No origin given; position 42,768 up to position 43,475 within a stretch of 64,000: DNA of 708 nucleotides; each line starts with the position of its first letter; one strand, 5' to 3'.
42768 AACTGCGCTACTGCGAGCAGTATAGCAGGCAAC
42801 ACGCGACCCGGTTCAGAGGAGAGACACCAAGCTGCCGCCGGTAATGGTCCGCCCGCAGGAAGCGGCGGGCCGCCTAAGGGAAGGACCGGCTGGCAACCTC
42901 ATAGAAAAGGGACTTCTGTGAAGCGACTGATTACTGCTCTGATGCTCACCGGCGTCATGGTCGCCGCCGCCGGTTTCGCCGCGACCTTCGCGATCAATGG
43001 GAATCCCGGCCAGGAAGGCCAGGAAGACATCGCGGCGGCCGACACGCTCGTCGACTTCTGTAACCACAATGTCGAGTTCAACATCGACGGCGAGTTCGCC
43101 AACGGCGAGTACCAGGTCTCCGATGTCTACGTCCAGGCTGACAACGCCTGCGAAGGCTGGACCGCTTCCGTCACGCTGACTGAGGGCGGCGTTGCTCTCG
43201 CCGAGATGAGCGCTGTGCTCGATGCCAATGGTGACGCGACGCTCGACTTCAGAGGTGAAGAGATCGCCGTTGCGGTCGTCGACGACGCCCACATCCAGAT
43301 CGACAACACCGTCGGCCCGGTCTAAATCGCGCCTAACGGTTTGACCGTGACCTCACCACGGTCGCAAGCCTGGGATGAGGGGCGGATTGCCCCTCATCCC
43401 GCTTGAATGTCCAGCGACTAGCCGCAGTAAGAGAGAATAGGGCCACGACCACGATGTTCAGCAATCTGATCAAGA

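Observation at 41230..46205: Candidate uncharacterised secreted-fibre/matrix module: two atypical OmpR regulators, two TasA-style-signal small proteins, a SipW-type peptidase fusion and a Pro/Thr-rich anchor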

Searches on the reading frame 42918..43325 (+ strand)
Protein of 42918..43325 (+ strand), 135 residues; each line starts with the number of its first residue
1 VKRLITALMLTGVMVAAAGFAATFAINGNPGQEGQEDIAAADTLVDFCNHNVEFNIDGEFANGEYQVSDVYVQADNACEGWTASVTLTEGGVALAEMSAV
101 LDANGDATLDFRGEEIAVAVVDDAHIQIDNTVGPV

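Call 3: search_protein_families(library=pfam, proteins=[window:42918-43325:+], max_evalue=1)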
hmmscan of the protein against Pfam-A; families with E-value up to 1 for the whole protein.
window:42918-43325:+ (135 aa): 3 families
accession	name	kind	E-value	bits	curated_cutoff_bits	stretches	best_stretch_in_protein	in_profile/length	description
PF09203.16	MspA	-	0.024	14.9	22.9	1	17-135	73-152/179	MspA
PF21422.2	NP_C_Orthomyx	-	0.082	12.7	27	1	13-110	63-158/200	Orthomyxovirus nucleoprotein, C-terminal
PF12435.13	DUF3678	-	0.43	10.5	23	0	8-19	1-12/35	Protein of unknown function (DUF3678)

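Call 4: search_protein_families(library=ncbifam, proteins=[window:42918-43325:+], max_evalue=1)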
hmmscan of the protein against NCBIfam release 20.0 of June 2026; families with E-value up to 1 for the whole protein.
window:42918-43325:+ (135 aa): 1 family
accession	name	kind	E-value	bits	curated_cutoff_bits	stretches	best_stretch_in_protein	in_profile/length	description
NF033554.9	floc_PepA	equivalog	0.12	12.2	80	1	3-106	2-104/261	flocculation-associated PEP-CTERM protein PepA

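Call 29: search_protein_families(library=ncbifam, alignment_id=A4, max_evalue=0.1)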
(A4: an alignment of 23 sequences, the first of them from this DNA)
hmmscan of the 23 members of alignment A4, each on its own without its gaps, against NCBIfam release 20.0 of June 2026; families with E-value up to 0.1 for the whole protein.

A. member 1, seq(135 aa): 0 families

B. families by the number of members that match (of 23 scanned): 8 families
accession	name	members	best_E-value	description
NF051431.1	Rv0361_Cterm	2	0.05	Rv0361 family membrane protein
TIGR03096.1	nitroso_cyanin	1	0.0055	nitrosocyanin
NF047414.1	BRANT_His_rich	1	0.012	His-rich protein BRANT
NF000354.1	glycotrans_Rgt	1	0.031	rifamycin-inactivating glycosyltransferase Rgt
NF011345.0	PRK14762.1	1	0.033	small membrane protein YohP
NF006699.0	PRK09245.1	1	0.037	crotonase/enoyl-CoA hydratase family protein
TIGR02659.1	TTQ_MADH_Lt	1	0.075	methylamine dehydrogenase (amicyanin) small subunit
NF007256.0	PRK09705.1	1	0.081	cyanate transporter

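Call 30: search_protein_families(library=pfam, alignment_id=A4, max_evalue=0.1)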
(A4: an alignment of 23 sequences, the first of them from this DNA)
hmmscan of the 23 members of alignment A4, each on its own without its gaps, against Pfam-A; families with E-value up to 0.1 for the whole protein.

A. member 1, seq(135 aa): 2 families
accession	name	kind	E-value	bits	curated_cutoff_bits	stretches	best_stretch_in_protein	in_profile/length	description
PF09203.16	MspA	-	0.024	14.9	22.9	1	17-135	73-152/179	MspA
PF21422.2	NP_C_Orthomyx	-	0.082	12.7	27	1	13-110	63-158/200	Orthomyxovirus nucleoprotein, C-terminal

B. families by the number of members that match (of 23 scanned): 9 families
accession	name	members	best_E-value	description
PF01917.21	Arch_flagellin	1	0.012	Archaebacterial flagellin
PF11685.13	DUF3281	1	0.016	Protein of unknown function (DUF3281)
PF09203.16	MspA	1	0.024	MspA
PF22436.1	PilE_C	1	0.043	PilE, C-terminal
PF25692.1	Phage_depo_C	1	0.055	Phage depolymerase C-terminal beta sandwich domain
PF08139.17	LPAM_1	1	0.068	Prokaryotic membrane lipoprotein lipid attachment site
PF05481.17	Myco_19_kDa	1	0.07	Mycobacterium 19 kDa lipoprotein antigen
PF21422.2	NP_C_Orthomyx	1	0.082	Orthomyxovirus nucleoprotein, C-terminal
PF19127.6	Choline_bind_3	1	0.082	Choline-binding repeat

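Call 31: find_homologous_proteins(query=A4, max_evalue=0.001)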
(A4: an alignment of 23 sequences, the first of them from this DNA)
Query A4 (23 sequences) (135 aa, profile of the alignment): 78 proteins with E <= 0.001 among 8000 candidates.
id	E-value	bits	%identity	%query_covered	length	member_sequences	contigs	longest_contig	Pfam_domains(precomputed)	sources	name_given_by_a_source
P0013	9.3e-31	124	30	59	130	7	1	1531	-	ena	-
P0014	1.1e-29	121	31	70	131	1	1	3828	-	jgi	jgi:hypothetical protein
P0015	1.9e-29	120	33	31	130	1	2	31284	-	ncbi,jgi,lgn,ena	-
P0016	3.0e-29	119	-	-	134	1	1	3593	-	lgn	-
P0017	1.0e-28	118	24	95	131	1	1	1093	-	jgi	jgi:hypothetical protein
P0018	1.5e-28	117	32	70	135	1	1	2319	-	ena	-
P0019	1.8e-28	117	24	94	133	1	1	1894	-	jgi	jgi:hypothetical protein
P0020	2.4e-28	116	28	94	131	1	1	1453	-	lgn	-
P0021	1.8e-27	114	30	95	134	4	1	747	-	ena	-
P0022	4.1e-27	112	27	88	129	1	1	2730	-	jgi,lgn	jgi:hypothetical protein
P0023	5.0e-27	112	29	95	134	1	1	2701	-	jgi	jgi:hypothetical protein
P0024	8.8e-27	111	27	95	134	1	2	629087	-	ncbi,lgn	ncbi:MAG: hypothetical protein WD402_02375 [Chloroflexota bacterium]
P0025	9.5e-27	111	30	64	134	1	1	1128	-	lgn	-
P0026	1.2e-26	111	28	93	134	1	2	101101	-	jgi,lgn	jgi:hypothetical protein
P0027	1.5e-26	111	74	100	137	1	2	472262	-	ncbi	ncbi:MAG: hypothetical protein R3A46_03285 [Thermomicrobiales bacterium]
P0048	3.8e-23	100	23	94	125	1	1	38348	-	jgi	jgi:hypothetical protein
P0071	7.3e-13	66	34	26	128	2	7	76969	-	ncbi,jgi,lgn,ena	jgi:hypothetical protein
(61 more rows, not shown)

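Call 44: predict_structure(alignment_id=A5)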
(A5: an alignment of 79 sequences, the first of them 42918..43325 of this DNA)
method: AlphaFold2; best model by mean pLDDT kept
length: 135 residues; sequences in the alignment: 79
mean_pLDDT: 75.7   pTM: 0.62
mean pLDDT of the five models: 75.7, 75.2, 75.1, 74.1, 73.6
residues with pLDDT >= 90: 75; 70-90: 7; 50-70: 9; < 50: 44
segments of 3 or more residues with pLDDT < 50: 1-4, 6-44
pLDDT, mean of each block of 10 residues (from residue 1): 47 44 43 44 55 90 96 93 96 96 96 97 93 63
secondary structure, 60 per line:
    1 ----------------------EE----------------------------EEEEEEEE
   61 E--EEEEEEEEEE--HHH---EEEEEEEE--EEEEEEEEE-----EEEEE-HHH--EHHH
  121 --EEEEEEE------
elements in order: E53-61 E64-73 E82-89 E92-100 E106-110 E123-129

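Call 46: search_protein_representatives(alignment_id=A5)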
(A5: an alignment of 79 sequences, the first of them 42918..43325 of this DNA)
Query: 79 sequences, 130 profile positions. Proteins with E-value up to 0.001 (for the whole library): 2960; up to 1e-10: 1587; up to 1e-30: 18. The best 150 are listed.
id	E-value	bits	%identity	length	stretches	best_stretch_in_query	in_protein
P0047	6.3e-37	142.7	-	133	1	1-129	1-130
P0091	1.9e-35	138.0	-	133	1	1-129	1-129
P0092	1.1e-34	135.5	-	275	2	4-129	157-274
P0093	6.4e-34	133.0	-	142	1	3-129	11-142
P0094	1.1e-33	132.3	-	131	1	2-129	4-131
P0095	2.1e-32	128.1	-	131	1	1-129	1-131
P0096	4.1e-32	127.2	-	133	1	1-127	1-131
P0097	4.6e-32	127.0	-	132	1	1-129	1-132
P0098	7.5e-32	126.3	-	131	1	1-128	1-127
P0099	7.8e-32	126.3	-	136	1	2-129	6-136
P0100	8.8e-32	126.1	-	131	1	2-129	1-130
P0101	1.4e-31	125.4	-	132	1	1-129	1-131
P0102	2.1e-31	124.9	-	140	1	1-129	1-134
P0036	3.0e-31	124.4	-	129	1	2-128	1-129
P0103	3.1e-31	124.3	-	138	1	2-129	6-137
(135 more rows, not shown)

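Call 51: fold_search(model_id=the predicted structure, library=pdb)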
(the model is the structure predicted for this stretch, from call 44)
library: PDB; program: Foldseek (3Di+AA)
matches with E <= 10: 812; with E <= 0.001: 0
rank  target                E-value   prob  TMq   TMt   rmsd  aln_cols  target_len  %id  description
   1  4i7b_A                4.3e-02  0.87  0.31  0.24   5.7        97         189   12  Siah1 bound to synthetic peptide (ACE)KLRPV(ABA)MVRPTVR (released 2013-08-14)
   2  8go5_B                5.1e-02  0.80  0.32  0.36   4.8        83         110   13  Fungal immunomodulatory protein FIP-nha WT (released 2023-08-30)
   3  5dz8_A                5.7e-02  0.20  0.20  0.17  14.0       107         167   17  Streptococcus agalactiae AgI/II polypeptide BspA variable (V) domain (released 2016-06-22)
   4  8go6_A                6.1e-02  0.82  0.31  0.36   4.7        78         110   13  Fungal immunomodulatory protein FIP-nha N39A (released 2023-08-30)
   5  6qev_B                7.3e-02  0.16  0.15  0.03  15.6       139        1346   16  EngBF DARPin Fusion 4b B6 (released 2019-11-06)
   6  8go5_A                8.2e-02  0.72  0.33  0.38   5.5        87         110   14  Fungal immunomodulatory protein FIP-nha WT (released 2023-08-30)
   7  1osy_A                8.2e-02  0.54  0.28  0.31   5.6        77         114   16  Crystal structure of FIP-Fve fungal immunomodulatory protein (released 2003-11-04)
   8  1zld                  9.2e-02  0.44  0.27  0.33   6.3        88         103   14  Crystal structure of a RGD-containing host-selective toxin: Pyrenophora tritici-repentis Ptr ToxA (released 2005-08-16)
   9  8dhe_A                9.7e-02  0.72  0.30  0.07   6.3        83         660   11  Tannerella forsythia beta-glucuronidase (mL1) (released 2023-05-17)
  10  3f3h_B                9.7e-02  0.57  0.29  0.34   5.2        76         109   14  Crystal structure and anti-tumor activity of LZ-8 from the fungus Ganoderma lucidium (released 2009-09-15)
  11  7wdm                  1.1e-01  0.60  0.31  0.35   5.6        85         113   15  Fungal immunomodulatory protein FIP-gmi (released 2022-12-28)
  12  8go7_A                1.2e-01  0.66  0.31  0.36   4.6        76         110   14  Fungal immunomodulatory protein FIP-nha N5+39A (released 2023-08-30)
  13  3kcw                  1.3e-01  0.54  0.30  0.34   5.1        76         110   14  Crystal structure of Ganoderma fungal immunomodulatory protein, GMI (released 2010-11-03)
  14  8a19_A                1.3e-01  0.18  0.19  0.03  13.5       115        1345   20  Structure of a leucinostatin derivative determined by host lattice display : L1E4V1 construct (released 2022-12-07)
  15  8go7_B                1.5e-01  0.54  0.30  0.34   4.9        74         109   14  Fungal immunomodulatory protein FIP-nha N5+39A (released 2023-08-30)
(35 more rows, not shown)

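Call 53: search_solved_structures(query=A5, max_evalue=10)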
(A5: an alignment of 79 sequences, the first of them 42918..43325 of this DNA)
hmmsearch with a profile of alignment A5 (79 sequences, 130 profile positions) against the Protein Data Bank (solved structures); distinct sequences matched with E-value up to 10: 17.
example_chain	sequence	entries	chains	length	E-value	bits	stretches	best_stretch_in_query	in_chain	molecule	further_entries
6wzj_E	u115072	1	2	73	0.22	14.8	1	61-104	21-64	C-X-C motif chemokine 2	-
5ob5_A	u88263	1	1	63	0.36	14.1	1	61-101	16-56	C-X-C motif chemokine 2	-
1qnk_A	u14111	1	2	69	0.41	13.9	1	61-101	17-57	C-X-C motif chemokine 2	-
8xwf_E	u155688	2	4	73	0.44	13.8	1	61-101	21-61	C-X-C motif chemokine 3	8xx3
8xvu_D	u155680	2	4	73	0.48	13.7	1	61-101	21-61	C-X-C motif chemokine 2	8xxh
1msg_A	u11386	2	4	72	0.54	13.6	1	61-101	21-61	HUMAN MELANOMA GROWTH STIMULATORY ACTIVITY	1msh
1mgs_A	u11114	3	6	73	0.54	13.5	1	61-101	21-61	HUMAN MELANOMA GROWTH STIMULATORY ACTIVITY | Growth-regulated alpha protein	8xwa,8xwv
8k4o_F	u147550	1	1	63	0.61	13.4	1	61-100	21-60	Growth-regulated alpha protein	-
9u74_A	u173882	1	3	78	0.79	13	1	61-96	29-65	Fusion glycoprotein F2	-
8ulj_A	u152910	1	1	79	0.79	13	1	61-97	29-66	Fusion glycoprotein F2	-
4mmq_A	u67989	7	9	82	0.8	13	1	61-97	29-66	Fusion glycoprotein F2 | Fusion glycoprotein F0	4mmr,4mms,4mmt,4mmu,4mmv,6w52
9hvw_A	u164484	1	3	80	0.8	13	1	61-96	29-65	Fusion glycoprotein F0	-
3rrr_A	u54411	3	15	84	0.82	13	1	61-97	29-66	Fusion glycoprotein F0 | Fusion glycoprotein F2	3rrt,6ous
5j3d_E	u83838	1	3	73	0.91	12.8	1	61-94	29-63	Fusion glycoprotein F0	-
7mmn_A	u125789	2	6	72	0.92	12.8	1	61-94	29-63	Fusion glycoprotein F2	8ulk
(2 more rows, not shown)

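Call 90: list_cluster_members(proteins=[P0001, window:42918-43325:+, window:43454-43903:+, window:45810-46205:+, window:41230-41931:+])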
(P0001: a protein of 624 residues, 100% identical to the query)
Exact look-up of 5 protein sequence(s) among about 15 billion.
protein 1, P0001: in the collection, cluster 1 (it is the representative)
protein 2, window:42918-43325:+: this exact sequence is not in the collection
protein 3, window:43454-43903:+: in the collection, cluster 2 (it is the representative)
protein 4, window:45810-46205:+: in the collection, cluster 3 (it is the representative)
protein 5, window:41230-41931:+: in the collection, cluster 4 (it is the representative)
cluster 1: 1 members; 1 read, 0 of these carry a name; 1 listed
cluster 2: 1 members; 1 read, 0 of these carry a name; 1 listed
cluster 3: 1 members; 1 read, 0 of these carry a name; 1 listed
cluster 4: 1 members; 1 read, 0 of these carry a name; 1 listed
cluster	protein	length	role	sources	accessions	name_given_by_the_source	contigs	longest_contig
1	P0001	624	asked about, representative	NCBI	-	-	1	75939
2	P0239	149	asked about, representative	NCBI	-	-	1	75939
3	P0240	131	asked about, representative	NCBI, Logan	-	-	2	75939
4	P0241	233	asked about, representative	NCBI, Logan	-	-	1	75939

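Call 95: find_encoding_contigs(protein=P0024, flank=5000, max_places=1)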
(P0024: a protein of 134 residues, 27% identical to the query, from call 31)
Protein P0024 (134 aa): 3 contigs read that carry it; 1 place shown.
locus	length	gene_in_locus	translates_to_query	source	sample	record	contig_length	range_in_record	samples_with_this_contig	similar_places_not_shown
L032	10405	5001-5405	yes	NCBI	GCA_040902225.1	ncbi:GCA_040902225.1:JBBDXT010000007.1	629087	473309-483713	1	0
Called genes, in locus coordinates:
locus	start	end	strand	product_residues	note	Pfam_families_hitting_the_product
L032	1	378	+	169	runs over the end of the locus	PF03745:DUF309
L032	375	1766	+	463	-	PF00206:Lyase_1, PF10415:FumaraseC_C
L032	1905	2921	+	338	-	PF00072:Response_reg, PF13487:HD_5, PF01966:HD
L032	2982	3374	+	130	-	-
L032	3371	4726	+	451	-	PF00512:HisKA, PF02518:HATPase_c, PF00072:Response_reg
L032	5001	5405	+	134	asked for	-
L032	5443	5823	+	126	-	-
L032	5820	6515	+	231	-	PF24517:CBM96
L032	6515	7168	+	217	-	-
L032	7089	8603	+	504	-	PF00171:Aldedh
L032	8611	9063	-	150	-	PF12867:DinB_2, PF11716:MDMPI_N (weak)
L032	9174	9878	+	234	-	PF02190:LON_substr_bdg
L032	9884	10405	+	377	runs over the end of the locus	PF01476:LysM, PF01522:Polysacc_deac_1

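Call 96: find_encoding_contigs(protein=P0026, flank=5000, max_places=1)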
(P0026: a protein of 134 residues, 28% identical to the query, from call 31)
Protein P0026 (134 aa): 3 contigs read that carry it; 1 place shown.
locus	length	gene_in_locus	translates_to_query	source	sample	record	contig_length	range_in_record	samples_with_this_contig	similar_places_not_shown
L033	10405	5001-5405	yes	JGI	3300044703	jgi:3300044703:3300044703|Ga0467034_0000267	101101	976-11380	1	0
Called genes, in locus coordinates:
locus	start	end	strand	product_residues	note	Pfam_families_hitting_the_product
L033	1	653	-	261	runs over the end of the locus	PF10974:DUF2804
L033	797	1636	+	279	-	PF00795:CN_hydrolase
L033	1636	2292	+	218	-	PF00440:TetR_N, PF17932:TetR_C_24 (weak)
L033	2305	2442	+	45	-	-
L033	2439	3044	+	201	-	-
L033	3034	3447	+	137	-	PF07332:Phage_holin_3_6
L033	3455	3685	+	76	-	-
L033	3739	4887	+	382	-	PF01594:AI-2E_transport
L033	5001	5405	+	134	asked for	-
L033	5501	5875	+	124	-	-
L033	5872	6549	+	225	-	PF24517:CBM96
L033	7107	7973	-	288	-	PF02645:DegV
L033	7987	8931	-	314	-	PF08240:ADH_N, PF16912:Glu_dehyd_C (faint), PF01494:FAD_binding_3 (weak), PF02737:3HCDH_N (weak), PF00107:ADH_zinc_N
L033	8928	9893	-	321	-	PF08240:ADH_N, PF16912:Glu_dehyd_C (weak), PF00107:ADH_zinc_N (weak)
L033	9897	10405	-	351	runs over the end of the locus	PF01008:IF-2B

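Call 97: find_encoding_contigs(protein=P0071, flank=5000, max_places=1)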
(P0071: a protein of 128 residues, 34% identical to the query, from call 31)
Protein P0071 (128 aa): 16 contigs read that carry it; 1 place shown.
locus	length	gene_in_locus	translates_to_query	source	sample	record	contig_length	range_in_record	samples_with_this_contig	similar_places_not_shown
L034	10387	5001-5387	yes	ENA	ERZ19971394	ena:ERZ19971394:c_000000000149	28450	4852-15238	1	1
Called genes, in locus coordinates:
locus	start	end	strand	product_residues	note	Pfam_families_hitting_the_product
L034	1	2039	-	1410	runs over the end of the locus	PF00270:DEAD, PF04851:ResIII, PF00271:Helicase_C, PF19306:WHD_Lhr, PF08494:DEAD_assoc, PF23236:WHD_2nd_Lhr, PF23235:WHD_3rd_Lhr, PF23234:WHD_4th_Lhr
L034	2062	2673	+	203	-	PF07040:DUF1326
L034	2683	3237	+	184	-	-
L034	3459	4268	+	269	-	PF13091:PLDc_2, PF00614:PLDc (faint), PF13091:PLDc_2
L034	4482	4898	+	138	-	-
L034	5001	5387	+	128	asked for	-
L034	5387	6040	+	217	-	-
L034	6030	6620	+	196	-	PF00717:Peptidase_S24 (weak)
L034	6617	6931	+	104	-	-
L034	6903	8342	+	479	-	PF00512:HisKA, PF02518:HATPase_c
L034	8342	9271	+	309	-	-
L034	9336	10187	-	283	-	PF00389:2-Hacid_dh, PF02826:2-Hacid_dh_C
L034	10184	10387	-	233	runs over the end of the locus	PF02463:SMC_N (faint), PF00005:ABC_tran, PF09818:ABC_ATPase (faint), PF13304:AAA_21 (weak)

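Call 98: find_encoding_contigs(protein=P0048, flank=5000, max_places=1)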
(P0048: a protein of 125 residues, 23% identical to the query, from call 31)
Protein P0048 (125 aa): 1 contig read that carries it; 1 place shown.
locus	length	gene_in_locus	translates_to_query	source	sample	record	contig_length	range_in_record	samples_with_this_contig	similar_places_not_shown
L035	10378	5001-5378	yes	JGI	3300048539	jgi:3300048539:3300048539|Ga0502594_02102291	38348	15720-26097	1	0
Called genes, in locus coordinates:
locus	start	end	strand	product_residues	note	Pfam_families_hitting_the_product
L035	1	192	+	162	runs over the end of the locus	-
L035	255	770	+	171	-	PF04542:Sigma70_r2, PF08281:Sigma70_r4_2, PF04545:Sigma70_r4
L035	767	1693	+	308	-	-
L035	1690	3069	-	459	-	PF00206:Lyase_1, PF10415:FumaraseC_C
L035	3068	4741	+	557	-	PF05681:Fumerase, PF05683:Fumerase_C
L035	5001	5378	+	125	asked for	-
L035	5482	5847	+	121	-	-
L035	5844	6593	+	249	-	PF00353:HemolysinCabind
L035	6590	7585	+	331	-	-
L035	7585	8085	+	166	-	PF00717:Peptidase_S24 (weak)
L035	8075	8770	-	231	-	PF00072:Response_reg, PF00486:Trans_reg_C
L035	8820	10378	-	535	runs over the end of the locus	PF00005:ABC_tran, PF13555:AAA_29 (faint), PF02463:SMC_N (faint), PF13304:AAA_21 (faint), PF12848:ABC_tran_Xtn, PF00005:ABC_tran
